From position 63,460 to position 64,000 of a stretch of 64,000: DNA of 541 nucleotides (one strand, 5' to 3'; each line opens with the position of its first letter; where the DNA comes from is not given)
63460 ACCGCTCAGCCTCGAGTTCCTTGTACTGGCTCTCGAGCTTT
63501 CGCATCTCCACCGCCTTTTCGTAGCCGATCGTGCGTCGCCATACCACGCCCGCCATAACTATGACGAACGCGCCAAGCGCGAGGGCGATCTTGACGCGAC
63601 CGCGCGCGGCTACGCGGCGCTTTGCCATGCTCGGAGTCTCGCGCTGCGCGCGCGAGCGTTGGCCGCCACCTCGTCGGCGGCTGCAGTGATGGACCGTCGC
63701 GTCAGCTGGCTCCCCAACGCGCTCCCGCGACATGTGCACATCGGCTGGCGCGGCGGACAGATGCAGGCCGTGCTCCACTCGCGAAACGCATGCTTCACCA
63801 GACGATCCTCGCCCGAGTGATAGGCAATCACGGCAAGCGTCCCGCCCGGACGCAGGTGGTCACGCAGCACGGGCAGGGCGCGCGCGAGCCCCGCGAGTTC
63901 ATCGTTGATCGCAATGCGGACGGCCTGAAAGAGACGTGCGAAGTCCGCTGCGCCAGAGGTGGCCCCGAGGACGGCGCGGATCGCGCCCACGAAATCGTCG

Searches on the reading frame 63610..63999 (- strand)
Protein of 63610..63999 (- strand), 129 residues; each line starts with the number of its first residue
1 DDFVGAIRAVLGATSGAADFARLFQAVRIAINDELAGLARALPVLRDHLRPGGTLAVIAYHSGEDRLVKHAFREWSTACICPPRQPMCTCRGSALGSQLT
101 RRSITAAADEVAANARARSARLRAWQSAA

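Call 85: search_protein_families(library=pfam, proteins=[window:63610-63999:-], max_evalue=0.01)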
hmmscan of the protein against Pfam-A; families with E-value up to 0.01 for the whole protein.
window:63610-63999:- (129 aa): 1 family
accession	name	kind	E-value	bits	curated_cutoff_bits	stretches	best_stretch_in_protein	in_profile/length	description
PF01795.25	Methyltransf_5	-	2.4e-33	116.4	27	1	20-126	201-307/309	MraW methylase family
